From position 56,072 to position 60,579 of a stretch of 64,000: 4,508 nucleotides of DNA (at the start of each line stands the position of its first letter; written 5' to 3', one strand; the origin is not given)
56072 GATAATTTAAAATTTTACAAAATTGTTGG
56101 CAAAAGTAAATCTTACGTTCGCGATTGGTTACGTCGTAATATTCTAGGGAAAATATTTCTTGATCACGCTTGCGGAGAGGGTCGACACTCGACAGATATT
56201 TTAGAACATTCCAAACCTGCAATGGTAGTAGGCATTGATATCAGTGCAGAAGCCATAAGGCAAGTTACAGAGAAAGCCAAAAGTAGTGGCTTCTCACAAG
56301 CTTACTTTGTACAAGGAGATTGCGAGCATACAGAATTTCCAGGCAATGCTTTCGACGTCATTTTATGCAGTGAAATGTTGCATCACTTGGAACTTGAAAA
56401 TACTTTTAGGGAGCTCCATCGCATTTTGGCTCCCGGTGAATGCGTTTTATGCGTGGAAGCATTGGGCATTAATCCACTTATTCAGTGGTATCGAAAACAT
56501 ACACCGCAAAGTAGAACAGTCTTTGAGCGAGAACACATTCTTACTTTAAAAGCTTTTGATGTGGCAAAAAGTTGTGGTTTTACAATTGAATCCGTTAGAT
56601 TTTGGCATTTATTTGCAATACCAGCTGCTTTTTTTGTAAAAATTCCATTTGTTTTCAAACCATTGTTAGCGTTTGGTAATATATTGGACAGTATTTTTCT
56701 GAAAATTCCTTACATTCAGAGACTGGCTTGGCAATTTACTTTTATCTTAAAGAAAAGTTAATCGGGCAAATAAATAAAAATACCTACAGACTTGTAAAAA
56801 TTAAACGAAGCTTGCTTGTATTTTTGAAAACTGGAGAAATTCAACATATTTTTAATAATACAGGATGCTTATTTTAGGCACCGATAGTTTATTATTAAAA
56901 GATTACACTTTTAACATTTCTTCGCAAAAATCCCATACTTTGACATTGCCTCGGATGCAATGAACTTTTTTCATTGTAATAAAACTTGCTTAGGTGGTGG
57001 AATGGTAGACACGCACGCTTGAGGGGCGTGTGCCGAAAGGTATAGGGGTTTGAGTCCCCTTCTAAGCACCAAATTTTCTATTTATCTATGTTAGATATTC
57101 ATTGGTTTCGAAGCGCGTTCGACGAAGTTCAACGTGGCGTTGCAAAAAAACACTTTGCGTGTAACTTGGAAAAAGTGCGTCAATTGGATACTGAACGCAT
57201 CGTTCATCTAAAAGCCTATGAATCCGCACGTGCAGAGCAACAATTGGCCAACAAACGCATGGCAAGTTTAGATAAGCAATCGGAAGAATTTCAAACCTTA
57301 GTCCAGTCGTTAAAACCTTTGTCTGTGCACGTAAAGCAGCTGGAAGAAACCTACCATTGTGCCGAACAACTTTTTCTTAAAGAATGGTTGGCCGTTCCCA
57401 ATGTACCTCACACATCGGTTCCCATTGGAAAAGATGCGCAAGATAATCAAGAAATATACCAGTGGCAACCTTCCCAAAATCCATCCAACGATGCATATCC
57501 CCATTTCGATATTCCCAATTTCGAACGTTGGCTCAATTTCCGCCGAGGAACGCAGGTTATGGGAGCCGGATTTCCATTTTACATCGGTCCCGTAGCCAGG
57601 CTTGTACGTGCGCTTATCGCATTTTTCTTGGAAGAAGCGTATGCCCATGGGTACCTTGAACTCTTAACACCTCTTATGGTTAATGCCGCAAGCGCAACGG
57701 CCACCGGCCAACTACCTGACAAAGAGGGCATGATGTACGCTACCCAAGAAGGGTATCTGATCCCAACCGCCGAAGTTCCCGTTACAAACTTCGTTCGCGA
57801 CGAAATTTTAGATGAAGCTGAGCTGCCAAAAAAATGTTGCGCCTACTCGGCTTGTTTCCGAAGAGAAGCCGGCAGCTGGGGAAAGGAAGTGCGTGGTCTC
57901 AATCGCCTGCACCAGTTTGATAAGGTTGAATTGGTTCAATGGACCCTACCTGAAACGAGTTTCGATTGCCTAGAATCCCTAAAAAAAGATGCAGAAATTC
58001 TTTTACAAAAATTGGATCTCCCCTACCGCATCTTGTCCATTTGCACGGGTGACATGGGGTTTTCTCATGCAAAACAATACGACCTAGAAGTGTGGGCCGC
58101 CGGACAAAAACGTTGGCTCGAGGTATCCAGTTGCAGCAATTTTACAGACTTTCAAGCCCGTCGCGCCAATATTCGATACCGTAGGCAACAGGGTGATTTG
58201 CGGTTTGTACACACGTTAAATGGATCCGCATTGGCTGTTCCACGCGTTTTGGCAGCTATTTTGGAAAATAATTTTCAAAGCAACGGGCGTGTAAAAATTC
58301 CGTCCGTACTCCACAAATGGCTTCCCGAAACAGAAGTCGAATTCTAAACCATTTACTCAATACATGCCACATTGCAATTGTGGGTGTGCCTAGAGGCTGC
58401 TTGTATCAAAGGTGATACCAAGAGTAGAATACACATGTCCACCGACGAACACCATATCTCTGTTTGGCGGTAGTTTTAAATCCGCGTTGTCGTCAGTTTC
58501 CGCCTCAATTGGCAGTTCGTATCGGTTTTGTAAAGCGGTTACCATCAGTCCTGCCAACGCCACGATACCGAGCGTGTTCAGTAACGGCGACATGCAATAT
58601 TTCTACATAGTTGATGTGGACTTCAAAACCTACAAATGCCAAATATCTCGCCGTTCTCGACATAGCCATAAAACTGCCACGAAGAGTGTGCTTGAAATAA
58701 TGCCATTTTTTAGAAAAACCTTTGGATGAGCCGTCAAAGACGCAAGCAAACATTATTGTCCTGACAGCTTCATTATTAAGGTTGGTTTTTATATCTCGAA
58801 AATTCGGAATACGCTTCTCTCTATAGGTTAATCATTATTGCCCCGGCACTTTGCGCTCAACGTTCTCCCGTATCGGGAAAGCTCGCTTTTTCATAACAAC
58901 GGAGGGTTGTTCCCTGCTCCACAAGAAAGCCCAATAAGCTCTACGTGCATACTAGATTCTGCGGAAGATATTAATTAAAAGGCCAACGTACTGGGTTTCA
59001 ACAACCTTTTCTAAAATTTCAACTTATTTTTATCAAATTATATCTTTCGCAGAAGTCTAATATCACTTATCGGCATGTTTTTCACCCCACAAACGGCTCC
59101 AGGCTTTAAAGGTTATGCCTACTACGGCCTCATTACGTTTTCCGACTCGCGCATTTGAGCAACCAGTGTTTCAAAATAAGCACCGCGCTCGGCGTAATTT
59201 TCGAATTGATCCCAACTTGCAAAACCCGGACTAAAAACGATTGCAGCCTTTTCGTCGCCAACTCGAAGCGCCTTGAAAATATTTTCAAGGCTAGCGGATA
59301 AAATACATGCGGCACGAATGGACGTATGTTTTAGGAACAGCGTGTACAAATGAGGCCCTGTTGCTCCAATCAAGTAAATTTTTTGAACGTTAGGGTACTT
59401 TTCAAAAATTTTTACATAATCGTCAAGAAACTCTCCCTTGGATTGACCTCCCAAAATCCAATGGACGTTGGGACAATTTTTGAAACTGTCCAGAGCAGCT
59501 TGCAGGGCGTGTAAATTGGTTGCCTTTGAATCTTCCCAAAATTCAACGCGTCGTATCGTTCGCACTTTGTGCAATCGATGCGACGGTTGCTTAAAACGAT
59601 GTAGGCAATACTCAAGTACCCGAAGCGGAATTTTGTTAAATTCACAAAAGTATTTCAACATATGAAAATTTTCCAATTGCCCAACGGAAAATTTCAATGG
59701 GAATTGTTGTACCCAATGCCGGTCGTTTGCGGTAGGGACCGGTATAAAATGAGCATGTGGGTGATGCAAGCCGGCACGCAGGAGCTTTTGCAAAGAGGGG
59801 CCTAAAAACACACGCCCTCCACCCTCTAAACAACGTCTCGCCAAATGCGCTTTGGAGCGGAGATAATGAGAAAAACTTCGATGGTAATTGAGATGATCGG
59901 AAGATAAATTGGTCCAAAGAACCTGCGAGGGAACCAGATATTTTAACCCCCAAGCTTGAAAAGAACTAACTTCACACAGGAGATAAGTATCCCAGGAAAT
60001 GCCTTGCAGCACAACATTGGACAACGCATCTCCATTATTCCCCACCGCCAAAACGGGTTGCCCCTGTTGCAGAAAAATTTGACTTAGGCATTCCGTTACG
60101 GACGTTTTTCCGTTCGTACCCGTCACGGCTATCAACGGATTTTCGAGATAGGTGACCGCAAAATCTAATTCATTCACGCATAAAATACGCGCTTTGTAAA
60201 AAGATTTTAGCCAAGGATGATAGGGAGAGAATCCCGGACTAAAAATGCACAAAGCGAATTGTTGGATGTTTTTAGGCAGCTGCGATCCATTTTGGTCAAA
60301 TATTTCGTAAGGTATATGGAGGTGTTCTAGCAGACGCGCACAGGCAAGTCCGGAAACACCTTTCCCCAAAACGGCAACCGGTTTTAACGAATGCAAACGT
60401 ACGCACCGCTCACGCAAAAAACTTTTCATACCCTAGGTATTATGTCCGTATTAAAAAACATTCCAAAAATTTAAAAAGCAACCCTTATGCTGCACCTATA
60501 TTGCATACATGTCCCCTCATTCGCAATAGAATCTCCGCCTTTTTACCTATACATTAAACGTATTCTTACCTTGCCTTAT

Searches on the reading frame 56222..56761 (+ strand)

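Call 65: search_protein_families(library=pfam, proteins=[window:56222-56761:+], max_evalue=0.01)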
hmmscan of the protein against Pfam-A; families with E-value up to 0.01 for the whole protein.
window:56222-56761:+ (179 aa): 6 families
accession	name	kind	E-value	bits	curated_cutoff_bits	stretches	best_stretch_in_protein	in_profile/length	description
PF08241.18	Methyltransf_11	-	1.2e-16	61.6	21.2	1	2-72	21-90/95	Methyltransferase domain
PF13649.12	Methyltransf_25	-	5.4e-16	59.5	27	1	2-72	24-96/97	Methyltransferase domain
PF13847.12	Methyltransf_31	-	4.4e-13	49.6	27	1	2-76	31-108/145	Methyltransferase domain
PF08242.18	Methyltransf_12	-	2e-10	41.7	30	1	2-72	23-95/98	Methyltransferase domain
PF01209.24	Ubie_methyltran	-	3.7e-08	33.4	20.1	1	2-80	75-154/233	ubiE/COQ5 methyltransferase family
PF13489.12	Methyltransf_23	-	2.2e-07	31.2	27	1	2-81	47-120/164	Methyltransferase domain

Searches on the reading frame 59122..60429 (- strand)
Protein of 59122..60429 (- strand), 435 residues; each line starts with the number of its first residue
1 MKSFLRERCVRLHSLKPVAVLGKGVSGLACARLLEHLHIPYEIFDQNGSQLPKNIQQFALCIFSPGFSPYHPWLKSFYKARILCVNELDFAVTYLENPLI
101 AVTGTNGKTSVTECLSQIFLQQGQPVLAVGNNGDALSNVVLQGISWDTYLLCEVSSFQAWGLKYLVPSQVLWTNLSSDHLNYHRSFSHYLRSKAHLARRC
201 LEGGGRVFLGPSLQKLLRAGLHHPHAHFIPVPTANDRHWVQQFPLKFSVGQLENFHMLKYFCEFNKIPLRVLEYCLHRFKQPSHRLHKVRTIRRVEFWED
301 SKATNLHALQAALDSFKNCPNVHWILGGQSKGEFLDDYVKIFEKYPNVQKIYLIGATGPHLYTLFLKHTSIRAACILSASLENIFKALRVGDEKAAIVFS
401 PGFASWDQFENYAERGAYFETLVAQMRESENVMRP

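Call 39: find_encoding_contigs(protein=window:59122-60429:-, flank=10000, max_places=4)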
Protein window:59122-60429:- (435 aa): no gene with exactly this product is on record in the collection.

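Call 65: search_protein_families(library=pfam, proteins=[window:59122-60429:-], max_evalue=0.01)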
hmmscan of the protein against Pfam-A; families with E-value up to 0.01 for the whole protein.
window:59122-60429:- (435 aa): 3 families
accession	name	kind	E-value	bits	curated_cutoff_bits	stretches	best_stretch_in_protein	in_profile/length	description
PF08245.18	Mur_ligase_M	-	8.1e-16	59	24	1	102-205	1-118/200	Mur ligase middle domain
PF02875.26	Mur_ligase_C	-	2.2e-06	28.9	28.4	1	284-359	1-79/127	Mur ligase, glutamate ligase domain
PF21799.2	MurD-like_N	-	0.0022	18.7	27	0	18-47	3-32/88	Mur ligase MurD-like, N-terminal domain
